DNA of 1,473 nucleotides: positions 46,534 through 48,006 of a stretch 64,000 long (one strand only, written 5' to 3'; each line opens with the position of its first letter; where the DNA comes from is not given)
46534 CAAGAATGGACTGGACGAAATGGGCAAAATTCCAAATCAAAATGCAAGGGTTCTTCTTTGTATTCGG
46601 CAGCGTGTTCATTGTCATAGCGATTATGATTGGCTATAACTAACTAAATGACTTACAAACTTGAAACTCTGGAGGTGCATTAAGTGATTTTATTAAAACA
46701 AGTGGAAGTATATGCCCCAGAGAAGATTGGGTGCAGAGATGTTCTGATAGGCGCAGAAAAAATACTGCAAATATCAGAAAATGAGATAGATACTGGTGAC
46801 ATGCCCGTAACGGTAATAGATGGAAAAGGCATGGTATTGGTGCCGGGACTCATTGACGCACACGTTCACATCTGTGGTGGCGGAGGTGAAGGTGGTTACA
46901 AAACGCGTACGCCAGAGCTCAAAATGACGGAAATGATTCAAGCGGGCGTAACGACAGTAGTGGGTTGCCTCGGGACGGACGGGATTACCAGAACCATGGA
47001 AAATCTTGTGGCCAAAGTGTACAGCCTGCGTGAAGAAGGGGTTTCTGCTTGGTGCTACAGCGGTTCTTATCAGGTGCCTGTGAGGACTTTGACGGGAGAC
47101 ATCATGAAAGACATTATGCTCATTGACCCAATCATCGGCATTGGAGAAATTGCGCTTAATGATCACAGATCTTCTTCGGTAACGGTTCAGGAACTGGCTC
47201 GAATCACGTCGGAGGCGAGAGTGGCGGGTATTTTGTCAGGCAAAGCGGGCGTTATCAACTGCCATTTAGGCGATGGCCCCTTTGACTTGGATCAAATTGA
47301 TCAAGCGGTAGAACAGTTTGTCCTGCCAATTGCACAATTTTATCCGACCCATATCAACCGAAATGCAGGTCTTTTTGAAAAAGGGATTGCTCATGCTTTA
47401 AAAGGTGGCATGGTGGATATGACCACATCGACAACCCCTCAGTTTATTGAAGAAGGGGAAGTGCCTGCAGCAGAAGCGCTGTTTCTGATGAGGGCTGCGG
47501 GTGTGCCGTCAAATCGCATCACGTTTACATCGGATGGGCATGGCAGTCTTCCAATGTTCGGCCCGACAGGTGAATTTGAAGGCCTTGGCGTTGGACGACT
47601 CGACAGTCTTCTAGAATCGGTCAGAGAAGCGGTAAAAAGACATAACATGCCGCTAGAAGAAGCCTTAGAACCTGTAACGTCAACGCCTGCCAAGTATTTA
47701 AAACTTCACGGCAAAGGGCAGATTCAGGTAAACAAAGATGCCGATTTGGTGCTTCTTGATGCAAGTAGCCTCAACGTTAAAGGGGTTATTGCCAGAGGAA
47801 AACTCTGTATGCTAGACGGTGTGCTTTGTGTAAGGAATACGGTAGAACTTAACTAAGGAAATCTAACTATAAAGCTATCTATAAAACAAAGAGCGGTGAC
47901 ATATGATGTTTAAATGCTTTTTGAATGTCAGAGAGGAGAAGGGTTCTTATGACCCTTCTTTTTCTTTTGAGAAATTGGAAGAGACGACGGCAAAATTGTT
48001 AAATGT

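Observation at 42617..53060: Sigma-54-controlled 8-gene operon coupling an isoaspartyl dipeptidase and YfcC-type transporter to a Na+-pumping oxaloacetate-decarboxylase-like complex: candidate beta-aspartyl dipeptide energy-conserving catabolic module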

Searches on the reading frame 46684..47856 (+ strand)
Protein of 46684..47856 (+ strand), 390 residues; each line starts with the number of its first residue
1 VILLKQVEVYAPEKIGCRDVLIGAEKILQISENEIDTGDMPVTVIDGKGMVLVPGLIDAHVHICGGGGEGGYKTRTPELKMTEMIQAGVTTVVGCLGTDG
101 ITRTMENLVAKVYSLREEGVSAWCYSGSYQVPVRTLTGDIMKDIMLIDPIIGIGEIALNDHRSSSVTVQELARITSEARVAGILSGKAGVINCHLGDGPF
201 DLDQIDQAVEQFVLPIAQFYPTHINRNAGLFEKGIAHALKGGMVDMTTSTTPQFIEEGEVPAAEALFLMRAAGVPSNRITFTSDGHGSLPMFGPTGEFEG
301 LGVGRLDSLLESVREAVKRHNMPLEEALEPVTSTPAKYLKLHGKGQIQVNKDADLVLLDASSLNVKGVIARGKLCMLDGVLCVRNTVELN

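Call 3: search_protein_families(library=pfam, proteins=[window:46684-47856:+], max_evalue=0.01)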
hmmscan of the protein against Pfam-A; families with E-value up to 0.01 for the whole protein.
window:46684-47856:+ (390 aa): 2 families
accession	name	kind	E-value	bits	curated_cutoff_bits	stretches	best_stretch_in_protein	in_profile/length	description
PF01979.26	Amidohydro_1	-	1.3e-20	74.4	25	2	273-374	242-344/345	Amidohydrolase family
PF07969.17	Amidohydro_3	-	1.1e-14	55.3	29.7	2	317-363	402-449/472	Amidohydrolase family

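Call 4: search_protein_families(library=ncbifam, proteins=[window:46684-47856:+], max_evalue=0.01)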
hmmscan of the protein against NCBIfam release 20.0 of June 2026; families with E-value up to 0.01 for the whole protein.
window:46684-47856:+ (390 aa): 65 families (the best 25 are shown)
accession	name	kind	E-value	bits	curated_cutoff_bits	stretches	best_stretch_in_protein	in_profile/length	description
TIGR01975.1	isoAsp_dipep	equivalog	6.3e-150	499.7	331.25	1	2-388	2-389/389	beta-aspartyl-peptidase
NF002668.0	PRK02382.1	equivalog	7.1e-17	61.2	452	2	18-181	14-166/436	dihydroorotase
TIGR03178.1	allantoinase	equivalog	1.7e-16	60.1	357.85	2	3-94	3-88/441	allantoinase AllB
NF006689.0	PRK09237.1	equivalog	2.3e-16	59.4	371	2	1-109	4-104/383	amidohydrolase/deacetylase family metallohydrolase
TIGR00857.1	pyrC_multi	subfamily_domain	2.9e-13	49.6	279.05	2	15-127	3-109/412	dihydroorotase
NF004839.0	PRK06189.1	equivalog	4.9e-13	48.5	631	2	307-361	338-392/451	allantoinase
NF006056.0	PRK08204.1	subfamily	1.3e-12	47.3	391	2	17-63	24-67/449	hypothetical protein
TIGR00221.1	nagA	equivalog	3.2e-12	46.1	225.65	2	2-116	5-114/380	N-acetylglucosamine-6-phosphate deacetylase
NF011990.0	PRK15446.2-6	subfamily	4.8e-12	45.3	233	1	308-375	312-382/390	alpha-D-ribose 1-methylphosphonate 5-triphosphate diphosphatase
NF006837.0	PRK09357.1-2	equivalog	6e-12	44.8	575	1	2-119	3-116/428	dihydroorotase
NF005960.0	PRK08044.1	equivalog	6.5e-12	44.9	688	2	19-92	22-88/453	allantoinase AllB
TIGR01178.1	ade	equivalog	1.1e-11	44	472.5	2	7-63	10-59/552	adenine deaminase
NF005751.0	PRK07575.1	equivalog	1.1e-11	43.9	529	1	2-117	5-116/440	dihydroorotase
NF006839.0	PRK09357.1-4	equivalog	1.2e-11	43.9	576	1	1-112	1-108/422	dihydroorotase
NF006559.0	PRK09060.1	equivalog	2.1e-11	42.8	482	1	2-118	7-117/444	dihydroorotase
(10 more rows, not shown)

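Call 10: find_encoding_contigs(protein=window:46684-47856:+, flank=10000, max_places=6)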
Protein window:46684-47856:+ (390 aa): 5 contigs read that carry it; 3 places shown.
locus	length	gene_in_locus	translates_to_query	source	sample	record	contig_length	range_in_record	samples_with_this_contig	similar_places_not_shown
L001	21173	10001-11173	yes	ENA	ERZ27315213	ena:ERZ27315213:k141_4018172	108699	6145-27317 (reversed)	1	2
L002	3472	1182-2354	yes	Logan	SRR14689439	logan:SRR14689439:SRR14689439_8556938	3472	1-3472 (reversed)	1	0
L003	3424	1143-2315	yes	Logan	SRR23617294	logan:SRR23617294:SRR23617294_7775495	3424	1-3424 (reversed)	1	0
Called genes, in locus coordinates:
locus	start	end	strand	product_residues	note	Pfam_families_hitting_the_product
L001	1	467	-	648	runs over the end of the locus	PF00395:SLH, PF12733:Cadherin-like (faint), PF09136:Glucodextran_B (weak)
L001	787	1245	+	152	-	-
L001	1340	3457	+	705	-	PF01145:Band_7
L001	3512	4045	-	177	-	PF02417:Chromate_transp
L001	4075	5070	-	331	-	PF00291:PALP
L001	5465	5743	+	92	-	PF01386:Ribosomal_L25p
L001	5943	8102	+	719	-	PF00989:PAS (weak), PF00158:Sigma54_activat, PF01078:Mg_chelatase (faint), PF14532:Sigma54_activ_2, PF07728:AAA_5 (weak), PF25601:AAA_lid_14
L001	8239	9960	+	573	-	PF03606:DcuC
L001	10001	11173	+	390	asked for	PF07969:Amidohydro_3 (weak), PF01979:Amidohydro_1, PF07969:Amidohydro_3 (weak)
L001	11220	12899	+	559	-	PF00015:MCPsignal, PF00497:SBP_bac_3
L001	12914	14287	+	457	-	PF00682:HMGL-like, PF02436:PYC_OADA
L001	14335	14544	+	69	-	-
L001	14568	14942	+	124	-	PF25973:BSH_CzcB (faint), PF25917:BSH_RND (weak), PF25984:BSH_YknX, PF00364:Biotin_lipoyl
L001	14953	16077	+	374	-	PF03977:OAD_beta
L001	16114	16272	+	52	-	-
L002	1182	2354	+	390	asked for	PF07969:Amidohydro_3 (weak), PF01979:Amidohydro_1, PF07969:Amidohydro_3 (weak)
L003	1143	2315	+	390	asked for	PF07969:Amidohydro_3 (weak), PF01979:Amidohydro_1, PF07969:Amidohydro_3 (weak)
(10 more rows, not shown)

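Call 11: find_related_loci(query=window:46684-47856:+, collection=genome_contigs, flank=10000)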
Query window:46684-47856:+ (390 aa) in genome_contigs; peptide patterns used: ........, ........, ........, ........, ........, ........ (x = any residue, [..] = any of these).
45 stretches matched a pattern; 12 encode a relative of the query (tblastn E <= 1e-3); 12 distinct loci.
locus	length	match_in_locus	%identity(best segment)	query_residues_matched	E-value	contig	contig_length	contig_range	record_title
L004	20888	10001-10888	78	95-390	1e-158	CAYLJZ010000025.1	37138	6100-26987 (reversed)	MAG TPA_asm: uncultured Desulfobacteraceae bacterium isolate binchicken_co220_134 genome assembly, contig: NODE_601_leng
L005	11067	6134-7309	52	1-388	8e-120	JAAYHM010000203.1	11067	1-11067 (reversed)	MAG: Tissierellia bacterium isolate AS09scLD_382 263724_AS09, whole genome shotgun sequence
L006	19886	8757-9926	51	3-388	5e-119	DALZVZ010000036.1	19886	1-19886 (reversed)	MAG TPA_asm: Sedimentibacter sp. isolate CTOTU47806 NODE_255_length_19886_cov_5.354697, whole genome shotgun sequence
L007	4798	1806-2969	51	1-388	1e-117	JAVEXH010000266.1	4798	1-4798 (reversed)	MAG: Spirochaetia bacterium isolate BF4_168 NODE_65510_length_4798_cov_2.830015_Biofilm4, whole genome shotgun sequence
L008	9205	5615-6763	53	9-388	2e-116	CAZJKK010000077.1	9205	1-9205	MAG TPA_asm: uncultured Clostridia bacterium isolate SRP263991_co7_562 genome assembly, contig: NODE_15667_length_9205_c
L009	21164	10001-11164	52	1-388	2e-116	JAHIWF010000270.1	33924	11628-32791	MAG: Spirochaetes bacterium isolate MM_PW_MetaG.mb.28 MM_PW_MetaG.mb.28_k141_492070, whole genome shotgun sequence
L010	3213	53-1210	50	1-388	3e-119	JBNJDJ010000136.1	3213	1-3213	MAG: Bacillota bacterium isolate Y23_45dBSd4.bin.62 NODE_25744_length_3213_cov_40.262364, whole genome shotgun sequence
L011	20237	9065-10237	49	1-388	6e-116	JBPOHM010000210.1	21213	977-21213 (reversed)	MAG: Bacillota bacterium isolate MAG_142 c_000000306295, whole genome shotgun sequence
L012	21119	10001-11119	52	6-374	1e-112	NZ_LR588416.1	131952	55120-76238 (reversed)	Peptoniphilus catoniae strain Marseille-P8546, whole genome shotgun sequence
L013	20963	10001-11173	50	3-390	4e-108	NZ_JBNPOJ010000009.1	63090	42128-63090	Peptoniphilus sp. SGI.035 HD154_8, whole genome shotgun sequence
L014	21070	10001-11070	54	3-358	2e-98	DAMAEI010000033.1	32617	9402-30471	MAG TPA_asm: Sedimentibacter sp. isolate CTOTU48041 NODE_175_length_32617_cov_3.040047, whole genome shotgun sequence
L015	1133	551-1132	60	3-194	4e-71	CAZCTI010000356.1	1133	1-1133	MAG TPA_asm: uncultured Clostridia bacterium isolate binchicken_co45_544 genome assembly, contig: NODE_337968_length_113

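Call 16: find_related_loci(query=window:46684-47856:+, collection=metagenome_contigs, flank=10000)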
Query window:46684-47856:+ (390 aa) in metagenome_contigs; peptide patterns used: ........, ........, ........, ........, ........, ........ (x = any residue, [..] = any of these).
61 stretches matched a pattern; 13 encode a relative of the query (tblastn E <= 1e-3); 13 distinct loci.
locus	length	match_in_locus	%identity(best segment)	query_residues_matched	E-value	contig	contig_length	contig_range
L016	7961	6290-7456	78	1-390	0e+0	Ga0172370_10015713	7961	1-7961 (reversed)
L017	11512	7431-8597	78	1-390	0e+0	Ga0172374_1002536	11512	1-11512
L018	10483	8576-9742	77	1-390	0e+0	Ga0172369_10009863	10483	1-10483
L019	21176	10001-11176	52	1-388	3e-120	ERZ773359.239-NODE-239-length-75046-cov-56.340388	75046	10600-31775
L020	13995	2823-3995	52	1-388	5e-119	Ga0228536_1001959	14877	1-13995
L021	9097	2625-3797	52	1-388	4e-119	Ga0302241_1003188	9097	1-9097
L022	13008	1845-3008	51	1-388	2e-118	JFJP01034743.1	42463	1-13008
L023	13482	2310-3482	51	1-388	2e-118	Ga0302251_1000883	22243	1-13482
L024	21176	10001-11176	52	1-388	5e-118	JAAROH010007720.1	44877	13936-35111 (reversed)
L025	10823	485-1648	52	1-388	2e-116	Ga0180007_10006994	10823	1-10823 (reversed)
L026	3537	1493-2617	51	3-374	2e-115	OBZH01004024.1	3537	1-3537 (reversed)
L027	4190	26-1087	53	39-388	2e-113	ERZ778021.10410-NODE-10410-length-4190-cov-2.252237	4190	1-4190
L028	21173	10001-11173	51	3-390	9e-109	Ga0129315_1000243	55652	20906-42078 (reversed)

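Call 19: search_protein_families(library=pfam, proteins=[L017:1199-2518:+, L017:2608-5589:+, L017:8657-9373:-, L017:10090-11280:+, L009:8713-9915:+, L009:13372-14628:+, L009:14664-16691:+, L009:16777-17784:+, L009:17781-18731:+, L009:18728-19867:+], max_evalue=0.0001)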
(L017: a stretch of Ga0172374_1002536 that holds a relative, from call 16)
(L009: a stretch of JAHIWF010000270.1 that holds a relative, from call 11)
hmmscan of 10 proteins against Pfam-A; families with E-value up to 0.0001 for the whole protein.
L017:1199-2518:+ (439 aa): 0 families

L017:2608-5589:+ (993 aa): 4 families
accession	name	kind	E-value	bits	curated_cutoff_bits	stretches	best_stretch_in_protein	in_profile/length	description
PF08367.16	M16C_assoc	-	1.1e-68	231.5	25.3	1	480-729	1-252/252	Peptidase M16C associated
PF22516.1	PreP_C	-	1.1e-52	178.6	27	1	801-971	2-171/173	PreP C-terminal domain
PF05193.26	Peptidase_M16_C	-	4.8e-29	101.9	23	1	220-403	1-179/181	Peptidase M16 inactive domain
PF00675.25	Peptidase_M16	-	3.3e-08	34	22.3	1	75-159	27-108/149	Insulinase (Peptidase family M16)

L017:8657-9373:- (238 aa): 4 families
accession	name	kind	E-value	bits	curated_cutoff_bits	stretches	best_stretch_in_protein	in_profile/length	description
PF07729.17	FCD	-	2.9e-23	83.1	24.3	1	98-223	1-124/125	FCD domain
PF00392.27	GntR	-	3e-19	68.9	27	1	11-73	2-64/64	Bacterial regulatory proteins, gntR family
PF13545.12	HTH_Crp_2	-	3.7e-05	24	27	1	35-74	24-62/70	Crp-like helix-turn-helix domain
PF13412.12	HTH_24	-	5.3e-05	23.1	21.9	0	37-63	21-47/48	Winged helix-turn-helix DNA-binding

L017:10090-11280:+ (396 aa): 1 family
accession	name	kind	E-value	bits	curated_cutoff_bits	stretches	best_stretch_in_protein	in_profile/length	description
PF03480.18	DctP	-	2.3e-43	149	23.4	1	52-328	2-272/286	Bacterial extracellular solute-binding protein, family 7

L009:8713-9915:+ (400 aa): 1 family
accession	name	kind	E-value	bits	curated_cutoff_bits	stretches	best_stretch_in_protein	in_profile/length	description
PF01244.27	Peptidase_M19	-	1.9e-94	316.9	26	1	78-397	4-319/319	Membrane dipeptidase (Peptidase family M19)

L009:13372-14628:+ (418 aa): 1 family
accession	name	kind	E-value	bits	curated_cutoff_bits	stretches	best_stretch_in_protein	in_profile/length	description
PF03575.23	Peptidase_S51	-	6e-10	39.6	23.9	1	23-245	3-199/206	Peptidase family S51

L009:14664-16691:+ (675 aa): 1 family
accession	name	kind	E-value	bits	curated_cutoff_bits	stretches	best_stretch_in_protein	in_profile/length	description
PF00496.27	SBP_bac_5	-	3.6e-46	158.4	32.4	1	105-549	2-360/368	Bacterial extracellular solute-binding proteins, family 5 Middle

L009:16777-17784:+ (335 aa): 1 family
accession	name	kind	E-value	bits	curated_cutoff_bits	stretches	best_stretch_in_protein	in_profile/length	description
PF00528.27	BPD_transp_1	-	1.2e-32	113.6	26.4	1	133-324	1-183/184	Binding-protein-dependent transport system inner membrane component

L009:17781-18731:+ (316 aa): 2 families
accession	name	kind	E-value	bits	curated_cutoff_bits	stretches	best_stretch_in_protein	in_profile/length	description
PF00528.27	BPD_transp_1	-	1.3e-24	87.4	26.4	1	133-313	5-181/184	Binding-protein-dependent transport system inner membrane component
PF12911.12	OppC_N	-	7.2e-07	29.4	23.9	1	37-91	1-53/53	N-terminal TM domain of oligopeptide transport permease C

L009:18728-19867:+ (379 aa): 3 families
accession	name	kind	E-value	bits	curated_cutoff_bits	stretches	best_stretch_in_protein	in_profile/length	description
PF00005.33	ABC_tran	-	6.6e-27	95.2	25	1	40-199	2-137/137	ABC transporter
PF08352.17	oligo_HPY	-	1.6e-10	41.7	27.1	1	250-310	1-61/65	Oligopeptide/dipeptide transporter, C-terminal region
PF13304.12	AAA_21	-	2.3e-10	41.5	27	1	143-234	220-303/304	AAA domain, putative AbiEii toxin, Type IV TA system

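Call 31: search_protein_families(library=pfam, proteins=[L022:5238-6443:+, L022:414-1679:-, L008:4685-5557:+, L008:1337-3328:+, L024:6954-8054:+, L019:7187-8062:+], max_evalue=0.001)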
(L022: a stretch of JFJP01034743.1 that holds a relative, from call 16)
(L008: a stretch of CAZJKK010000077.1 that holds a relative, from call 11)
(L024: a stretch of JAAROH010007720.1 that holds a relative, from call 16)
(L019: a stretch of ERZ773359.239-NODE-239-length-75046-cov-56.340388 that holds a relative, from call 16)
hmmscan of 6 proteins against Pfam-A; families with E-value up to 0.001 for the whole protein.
L022:5238-6443:+ (401 aa): 1 family
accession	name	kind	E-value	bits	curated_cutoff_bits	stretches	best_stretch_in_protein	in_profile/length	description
PF03575.23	Peptidase_S51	-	1e-09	38.9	23.9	1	86-227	75-197/206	Peptidase family S51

L022:414-1679:- (421 aa): 3 families
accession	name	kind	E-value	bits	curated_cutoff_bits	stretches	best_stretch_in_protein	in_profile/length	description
PF01204.24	Trehalase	-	8.3e-79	266.2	21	1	11-408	83-505/512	Trehalase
PF22422.2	MGH1-like_GH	-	3.4e-23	83.2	27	1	56-394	6-353/356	Mannosylglycerate hydrolase MGH1-like glycoside hydrolase domain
PF03200.22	Glyco_hydro_63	-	1.9e-05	24.1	22.4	0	366-411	451-491/492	Glycosyl hydrolase family 63 C-terminal domain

L008:4685-5557:+ (290 aa): 1 family
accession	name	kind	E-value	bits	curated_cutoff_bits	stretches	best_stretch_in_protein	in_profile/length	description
PF24827.1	AstE_AspA_cat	-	4.9e-25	88.6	25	1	27-205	2-190/192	Succinylglutamate desuccinylase/Aspartoacylase catalytic domain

L008:1337-3328:+ (663 aa): 12 families
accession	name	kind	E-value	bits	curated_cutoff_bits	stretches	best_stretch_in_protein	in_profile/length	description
PF00005.33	ABC_tran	-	2.1e-65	219.9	25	2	26-185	2-137/137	ABC transporter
PF08352.17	oligo_HPY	-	1.7e-22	80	27.1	2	236-295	1-60/65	Oligopeptide/dipeptide transporter, C-terminal region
PF13304.12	AAA_21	-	4.2e-11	43.9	27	1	134-220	220-303/304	AAA domain, putative AbiEii toxin, Type IV TA system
PF02463.25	SMC_N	-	2.4e-10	40.7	40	1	366-568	8-210/220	RecF/RecN/SMC N terminal domain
PF13401.12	AAA_22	-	2.6e-06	28.2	27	0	385-434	9-54/130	AAA domain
PF13191.12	AAA_16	-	6.7e-06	27.1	32.6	0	382-409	25-52/167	AAA ATPase domain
PF13555.12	AAA_29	-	6.9e-06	26.2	27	0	373-402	16-43/61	P-loop containing region of AAA domain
PF06745.19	ATPase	-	0.00011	22.2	26.6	0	32-56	16-40/231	KaiC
PF13238.12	AAA_18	-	0.00015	22.6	29.4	0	386-459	3-80/128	AAA domain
PF03193.22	RsgA_GTPase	-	0.00056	20.2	30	0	349-402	74-127/174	RsgA GTPase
PF02367.23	TsaE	-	0.0008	19.8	26.6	0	32-67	18-53/128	Threonylcarbamoyl adenosine biosynthesis protein TsaE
PF05621.17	TniB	-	0.00095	19.1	22.4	0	166-213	111-160/189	Bacterial TniB protein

L024:6954-8054:+ (366 aa): 1 family
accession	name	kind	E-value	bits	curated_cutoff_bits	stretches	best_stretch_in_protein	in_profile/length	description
PF04055.27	Radical_SAM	-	2.7e-11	44.4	29.5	1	17-185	4-166/166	Radical SAM superfamily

L019:7187-8062:+ (291 aa): 1 family
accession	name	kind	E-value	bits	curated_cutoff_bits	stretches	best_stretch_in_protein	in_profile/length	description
PF07687.19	M20_dimer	-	3.3e-09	37.1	21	1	16-107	8-101/107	Peptidase dimerisation domain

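Call 35: search_protein_families(library=ncbifam, proteins=[L009:13372-14628:+, L022:5238-6443:+], max_evalue=0.01)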
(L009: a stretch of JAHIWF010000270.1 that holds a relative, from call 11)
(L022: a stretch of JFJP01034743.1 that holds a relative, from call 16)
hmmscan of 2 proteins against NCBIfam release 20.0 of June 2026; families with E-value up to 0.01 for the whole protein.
L009:13372-14628:+ (418 aa): 1 family
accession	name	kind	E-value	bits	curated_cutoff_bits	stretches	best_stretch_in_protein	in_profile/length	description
TIGR02069.1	cyanophycinase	equivalog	1.6e-45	155.5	126.6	1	22-290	1-248/250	cyanophycinase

L022:5238-6443:+ (401 aa): 1 family
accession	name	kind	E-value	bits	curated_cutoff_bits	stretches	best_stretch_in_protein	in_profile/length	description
TIGR02069.1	cyanophycinase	equivalog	5.2e-48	163.7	126.6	1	6-266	1-235/250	cyanophycinase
